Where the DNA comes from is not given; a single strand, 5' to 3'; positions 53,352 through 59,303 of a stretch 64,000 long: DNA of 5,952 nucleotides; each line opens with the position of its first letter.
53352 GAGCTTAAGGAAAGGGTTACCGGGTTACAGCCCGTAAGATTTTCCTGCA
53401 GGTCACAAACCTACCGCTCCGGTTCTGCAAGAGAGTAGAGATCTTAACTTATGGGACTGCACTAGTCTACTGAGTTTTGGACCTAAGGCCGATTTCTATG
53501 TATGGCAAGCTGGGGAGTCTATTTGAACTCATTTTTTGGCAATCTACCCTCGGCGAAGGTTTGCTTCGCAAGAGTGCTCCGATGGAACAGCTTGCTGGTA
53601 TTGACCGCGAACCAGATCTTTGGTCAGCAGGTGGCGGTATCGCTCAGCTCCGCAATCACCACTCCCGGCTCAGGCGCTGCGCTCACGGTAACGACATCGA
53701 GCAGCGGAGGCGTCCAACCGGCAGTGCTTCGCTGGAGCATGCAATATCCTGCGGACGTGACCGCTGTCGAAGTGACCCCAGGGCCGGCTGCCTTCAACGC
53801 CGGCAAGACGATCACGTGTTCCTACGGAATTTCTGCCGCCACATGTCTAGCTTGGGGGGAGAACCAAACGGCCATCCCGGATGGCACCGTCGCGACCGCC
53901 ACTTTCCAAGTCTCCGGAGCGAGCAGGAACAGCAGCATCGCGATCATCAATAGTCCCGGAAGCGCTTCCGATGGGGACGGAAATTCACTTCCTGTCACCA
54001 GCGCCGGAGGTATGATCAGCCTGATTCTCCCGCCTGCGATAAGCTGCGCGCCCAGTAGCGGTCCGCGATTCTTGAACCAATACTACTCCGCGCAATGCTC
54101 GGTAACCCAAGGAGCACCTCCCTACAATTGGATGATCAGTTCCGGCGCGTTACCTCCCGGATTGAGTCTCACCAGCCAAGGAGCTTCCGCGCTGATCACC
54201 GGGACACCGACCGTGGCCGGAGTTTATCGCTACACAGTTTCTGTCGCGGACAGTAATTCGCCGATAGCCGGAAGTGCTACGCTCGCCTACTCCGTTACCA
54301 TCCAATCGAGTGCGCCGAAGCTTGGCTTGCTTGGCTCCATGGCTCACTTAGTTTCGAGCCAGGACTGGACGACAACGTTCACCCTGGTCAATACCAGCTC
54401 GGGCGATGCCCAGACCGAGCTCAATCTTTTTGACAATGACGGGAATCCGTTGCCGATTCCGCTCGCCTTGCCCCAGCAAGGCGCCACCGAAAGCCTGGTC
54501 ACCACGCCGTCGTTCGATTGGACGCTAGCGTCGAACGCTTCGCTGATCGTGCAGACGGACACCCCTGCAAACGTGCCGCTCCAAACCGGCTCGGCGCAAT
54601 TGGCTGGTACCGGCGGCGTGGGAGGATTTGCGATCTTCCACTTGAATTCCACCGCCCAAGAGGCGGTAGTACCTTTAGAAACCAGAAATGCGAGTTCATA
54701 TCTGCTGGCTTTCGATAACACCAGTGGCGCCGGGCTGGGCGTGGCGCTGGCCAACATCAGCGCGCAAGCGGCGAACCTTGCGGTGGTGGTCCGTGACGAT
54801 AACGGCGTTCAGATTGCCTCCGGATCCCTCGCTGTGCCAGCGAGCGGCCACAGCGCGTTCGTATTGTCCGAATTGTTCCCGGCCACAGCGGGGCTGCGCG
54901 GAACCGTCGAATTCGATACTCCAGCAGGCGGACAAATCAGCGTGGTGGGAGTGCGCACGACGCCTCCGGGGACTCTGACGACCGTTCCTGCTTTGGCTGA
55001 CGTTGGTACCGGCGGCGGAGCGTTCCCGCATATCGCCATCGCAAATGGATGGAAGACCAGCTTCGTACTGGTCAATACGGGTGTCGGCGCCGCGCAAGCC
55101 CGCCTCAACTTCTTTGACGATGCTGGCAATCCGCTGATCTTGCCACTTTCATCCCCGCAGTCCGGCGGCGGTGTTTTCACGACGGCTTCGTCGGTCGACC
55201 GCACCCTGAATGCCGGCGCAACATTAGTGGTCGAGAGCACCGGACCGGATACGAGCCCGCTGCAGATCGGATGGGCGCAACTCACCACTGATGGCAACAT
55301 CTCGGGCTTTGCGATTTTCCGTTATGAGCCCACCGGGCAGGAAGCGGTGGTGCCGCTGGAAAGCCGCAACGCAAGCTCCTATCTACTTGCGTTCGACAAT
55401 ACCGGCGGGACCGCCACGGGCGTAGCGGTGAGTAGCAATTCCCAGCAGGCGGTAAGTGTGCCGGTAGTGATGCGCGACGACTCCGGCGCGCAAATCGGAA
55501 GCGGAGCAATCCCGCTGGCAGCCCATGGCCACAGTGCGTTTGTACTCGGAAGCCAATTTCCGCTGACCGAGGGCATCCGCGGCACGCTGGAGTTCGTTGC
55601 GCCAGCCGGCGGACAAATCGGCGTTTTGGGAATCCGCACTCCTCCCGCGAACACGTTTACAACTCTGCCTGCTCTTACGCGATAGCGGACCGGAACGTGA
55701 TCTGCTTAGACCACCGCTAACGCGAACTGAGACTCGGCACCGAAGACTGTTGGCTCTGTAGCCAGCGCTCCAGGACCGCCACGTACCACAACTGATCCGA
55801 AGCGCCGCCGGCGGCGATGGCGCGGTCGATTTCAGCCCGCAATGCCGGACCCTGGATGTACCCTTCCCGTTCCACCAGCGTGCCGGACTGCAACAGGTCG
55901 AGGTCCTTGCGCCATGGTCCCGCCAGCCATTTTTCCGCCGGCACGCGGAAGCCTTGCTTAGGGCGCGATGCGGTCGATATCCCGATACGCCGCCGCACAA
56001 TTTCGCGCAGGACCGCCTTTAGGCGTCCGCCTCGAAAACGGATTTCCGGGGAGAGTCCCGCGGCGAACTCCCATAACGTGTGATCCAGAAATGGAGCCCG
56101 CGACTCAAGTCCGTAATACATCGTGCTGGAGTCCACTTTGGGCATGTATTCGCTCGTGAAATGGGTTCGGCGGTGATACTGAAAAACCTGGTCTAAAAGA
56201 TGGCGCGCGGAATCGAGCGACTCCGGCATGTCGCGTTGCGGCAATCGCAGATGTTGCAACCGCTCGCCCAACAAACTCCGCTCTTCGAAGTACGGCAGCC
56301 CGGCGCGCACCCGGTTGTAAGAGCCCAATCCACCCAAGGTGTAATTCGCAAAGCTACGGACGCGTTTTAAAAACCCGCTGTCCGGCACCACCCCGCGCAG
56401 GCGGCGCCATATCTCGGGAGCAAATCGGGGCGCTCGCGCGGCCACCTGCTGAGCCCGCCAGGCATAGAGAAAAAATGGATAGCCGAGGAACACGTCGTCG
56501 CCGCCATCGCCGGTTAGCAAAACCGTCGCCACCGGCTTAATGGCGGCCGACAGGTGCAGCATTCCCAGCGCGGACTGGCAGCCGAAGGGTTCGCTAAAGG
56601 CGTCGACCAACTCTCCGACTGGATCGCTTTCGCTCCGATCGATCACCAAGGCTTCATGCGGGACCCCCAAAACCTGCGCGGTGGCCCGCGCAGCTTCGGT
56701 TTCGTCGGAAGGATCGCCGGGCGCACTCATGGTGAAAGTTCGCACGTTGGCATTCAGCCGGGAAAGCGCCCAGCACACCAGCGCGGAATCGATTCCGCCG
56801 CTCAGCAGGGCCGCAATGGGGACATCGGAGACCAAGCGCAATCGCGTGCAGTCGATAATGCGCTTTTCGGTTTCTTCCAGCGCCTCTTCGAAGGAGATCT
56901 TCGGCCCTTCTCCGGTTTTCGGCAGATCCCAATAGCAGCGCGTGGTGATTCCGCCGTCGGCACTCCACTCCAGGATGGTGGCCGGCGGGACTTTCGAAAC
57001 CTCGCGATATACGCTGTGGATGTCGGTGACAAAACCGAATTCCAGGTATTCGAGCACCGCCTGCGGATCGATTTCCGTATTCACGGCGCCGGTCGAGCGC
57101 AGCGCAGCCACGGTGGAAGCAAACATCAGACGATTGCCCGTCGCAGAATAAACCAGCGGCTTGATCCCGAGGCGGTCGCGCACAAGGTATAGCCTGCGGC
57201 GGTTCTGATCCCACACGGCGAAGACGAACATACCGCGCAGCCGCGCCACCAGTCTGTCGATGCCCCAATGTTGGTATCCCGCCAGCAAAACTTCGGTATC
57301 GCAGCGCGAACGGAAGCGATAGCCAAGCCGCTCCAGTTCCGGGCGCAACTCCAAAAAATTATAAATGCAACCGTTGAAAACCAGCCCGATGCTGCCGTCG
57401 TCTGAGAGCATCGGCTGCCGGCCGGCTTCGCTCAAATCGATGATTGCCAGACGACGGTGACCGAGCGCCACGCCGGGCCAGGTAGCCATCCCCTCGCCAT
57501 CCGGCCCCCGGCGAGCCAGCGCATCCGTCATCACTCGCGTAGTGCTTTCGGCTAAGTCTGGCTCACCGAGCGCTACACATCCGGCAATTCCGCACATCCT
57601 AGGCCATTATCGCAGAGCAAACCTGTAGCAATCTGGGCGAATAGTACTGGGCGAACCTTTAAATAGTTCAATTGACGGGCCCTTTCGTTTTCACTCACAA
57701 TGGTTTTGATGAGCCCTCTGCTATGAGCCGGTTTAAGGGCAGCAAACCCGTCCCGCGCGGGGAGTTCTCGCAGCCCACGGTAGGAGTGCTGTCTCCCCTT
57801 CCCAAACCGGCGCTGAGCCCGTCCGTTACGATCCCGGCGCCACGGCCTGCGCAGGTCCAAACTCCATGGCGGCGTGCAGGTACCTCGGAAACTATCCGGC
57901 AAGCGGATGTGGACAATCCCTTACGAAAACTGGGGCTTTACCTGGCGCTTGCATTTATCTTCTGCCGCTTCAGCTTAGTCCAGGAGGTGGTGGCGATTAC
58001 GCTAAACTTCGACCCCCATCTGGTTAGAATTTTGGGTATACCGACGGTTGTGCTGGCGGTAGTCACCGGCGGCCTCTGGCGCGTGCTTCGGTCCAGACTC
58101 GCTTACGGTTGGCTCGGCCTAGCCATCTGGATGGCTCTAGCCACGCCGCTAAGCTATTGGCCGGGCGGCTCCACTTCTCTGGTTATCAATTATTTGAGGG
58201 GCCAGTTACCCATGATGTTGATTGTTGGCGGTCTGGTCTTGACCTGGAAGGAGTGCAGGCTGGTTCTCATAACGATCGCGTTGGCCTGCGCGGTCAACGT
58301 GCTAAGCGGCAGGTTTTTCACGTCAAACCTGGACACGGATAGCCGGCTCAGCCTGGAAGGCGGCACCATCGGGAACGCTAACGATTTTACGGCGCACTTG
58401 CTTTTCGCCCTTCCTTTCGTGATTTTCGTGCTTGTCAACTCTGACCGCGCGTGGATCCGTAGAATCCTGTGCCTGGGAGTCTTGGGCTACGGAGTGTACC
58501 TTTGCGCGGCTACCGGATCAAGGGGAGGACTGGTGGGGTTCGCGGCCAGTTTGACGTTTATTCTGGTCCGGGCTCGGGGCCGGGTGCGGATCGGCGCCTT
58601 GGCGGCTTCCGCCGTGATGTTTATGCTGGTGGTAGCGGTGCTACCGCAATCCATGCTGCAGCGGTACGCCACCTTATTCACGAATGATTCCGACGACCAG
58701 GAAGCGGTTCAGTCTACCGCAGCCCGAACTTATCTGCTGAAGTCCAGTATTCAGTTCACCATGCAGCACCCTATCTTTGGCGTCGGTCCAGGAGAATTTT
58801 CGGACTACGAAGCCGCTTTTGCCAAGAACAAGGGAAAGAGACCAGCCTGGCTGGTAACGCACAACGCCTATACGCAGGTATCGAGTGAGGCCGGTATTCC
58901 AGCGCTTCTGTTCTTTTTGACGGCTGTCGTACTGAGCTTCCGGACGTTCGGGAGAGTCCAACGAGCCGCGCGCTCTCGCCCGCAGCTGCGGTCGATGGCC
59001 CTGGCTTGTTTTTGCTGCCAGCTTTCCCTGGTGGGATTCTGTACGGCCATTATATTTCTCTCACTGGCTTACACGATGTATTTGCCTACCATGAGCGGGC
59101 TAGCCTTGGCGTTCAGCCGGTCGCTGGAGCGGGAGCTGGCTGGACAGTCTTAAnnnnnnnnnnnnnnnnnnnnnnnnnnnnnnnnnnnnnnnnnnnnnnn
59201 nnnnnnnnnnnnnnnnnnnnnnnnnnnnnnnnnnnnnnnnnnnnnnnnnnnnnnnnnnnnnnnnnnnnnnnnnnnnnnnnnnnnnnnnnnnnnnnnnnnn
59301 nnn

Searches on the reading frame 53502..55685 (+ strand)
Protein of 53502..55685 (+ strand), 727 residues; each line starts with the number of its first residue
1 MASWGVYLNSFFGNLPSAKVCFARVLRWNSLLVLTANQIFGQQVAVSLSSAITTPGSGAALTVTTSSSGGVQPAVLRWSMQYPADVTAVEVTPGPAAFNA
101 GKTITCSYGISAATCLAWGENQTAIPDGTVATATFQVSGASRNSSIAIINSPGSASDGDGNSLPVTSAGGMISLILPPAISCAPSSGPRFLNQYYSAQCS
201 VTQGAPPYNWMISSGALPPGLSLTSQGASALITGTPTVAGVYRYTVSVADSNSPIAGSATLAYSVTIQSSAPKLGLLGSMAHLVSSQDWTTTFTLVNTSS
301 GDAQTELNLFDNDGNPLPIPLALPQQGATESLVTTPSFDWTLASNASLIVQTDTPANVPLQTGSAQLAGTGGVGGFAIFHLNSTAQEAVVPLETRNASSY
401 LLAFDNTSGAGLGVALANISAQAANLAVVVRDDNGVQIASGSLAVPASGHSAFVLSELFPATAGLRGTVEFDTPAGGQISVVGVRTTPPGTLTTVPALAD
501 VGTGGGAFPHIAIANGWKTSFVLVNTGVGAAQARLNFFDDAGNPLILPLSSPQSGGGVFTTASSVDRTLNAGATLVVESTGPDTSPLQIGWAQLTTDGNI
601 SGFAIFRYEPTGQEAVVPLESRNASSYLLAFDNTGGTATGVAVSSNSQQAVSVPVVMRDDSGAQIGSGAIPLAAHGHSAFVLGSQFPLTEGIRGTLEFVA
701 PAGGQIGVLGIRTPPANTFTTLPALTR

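Call 14: search_protein_families(library=pfam, proteins=[window:53502-55685:+], max_evalue=0.00001)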
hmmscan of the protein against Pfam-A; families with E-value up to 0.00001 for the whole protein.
window:53502-55685:+ (727 aa): 1 family
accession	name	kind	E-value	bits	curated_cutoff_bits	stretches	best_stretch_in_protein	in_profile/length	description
PF05345.18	He_PIG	-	6e-07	30.3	24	1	197-266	21-94/96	Putative Ig domain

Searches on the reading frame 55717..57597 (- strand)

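Call 14: search_protein_families(library=pfam, proteins=[window:55717-57597:-], max_evalue=0.00001)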
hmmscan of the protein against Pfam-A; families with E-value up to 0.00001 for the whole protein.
window:55717-57597:- (626 aa): 3 families
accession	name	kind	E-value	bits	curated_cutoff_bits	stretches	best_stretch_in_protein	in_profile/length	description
PF00733.27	Asn_synthase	-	2e-62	212.3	21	1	244-614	3-354/354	Asparagine synthase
PF13537.11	GATase_7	-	3.6e-43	146.9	25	1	47-167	1-122/123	Glutamine amidotransferase domain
PF13522.11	GATase_6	-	9.2e-43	145.8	27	1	32-161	1-129/130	Glutamine amidotransferase domain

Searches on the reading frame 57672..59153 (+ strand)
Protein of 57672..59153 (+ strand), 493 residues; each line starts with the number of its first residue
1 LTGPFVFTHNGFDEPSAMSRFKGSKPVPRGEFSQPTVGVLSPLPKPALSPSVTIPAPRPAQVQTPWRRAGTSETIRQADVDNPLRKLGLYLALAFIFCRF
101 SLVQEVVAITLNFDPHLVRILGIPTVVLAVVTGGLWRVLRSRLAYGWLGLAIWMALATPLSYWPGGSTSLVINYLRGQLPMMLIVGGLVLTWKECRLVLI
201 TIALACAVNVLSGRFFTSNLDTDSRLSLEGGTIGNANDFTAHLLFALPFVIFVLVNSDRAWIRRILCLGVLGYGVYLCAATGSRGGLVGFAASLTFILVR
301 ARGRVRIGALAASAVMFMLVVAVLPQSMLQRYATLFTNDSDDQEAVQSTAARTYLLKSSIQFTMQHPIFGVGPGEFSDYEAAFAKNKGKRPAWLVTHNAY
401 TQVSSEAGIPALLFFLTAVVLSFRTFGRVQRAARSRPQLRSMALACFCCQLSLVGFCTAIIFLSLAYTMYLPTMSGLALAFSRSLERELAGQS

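Call 14: search_protein_families(library=pfam, proteins=[window:57672-59153:+], max_evalue=0.00001)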
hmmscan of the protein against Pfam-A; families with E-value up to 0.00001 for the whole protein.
window:57672-59153:+ (493 aa): 1 family
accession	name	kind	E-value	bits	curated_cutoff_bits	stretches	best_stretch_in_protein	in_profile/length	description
PF04932.20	Wzy_C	-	6.3e-22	78.4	31.7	1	274-416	6-149/149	O-Antigen ligase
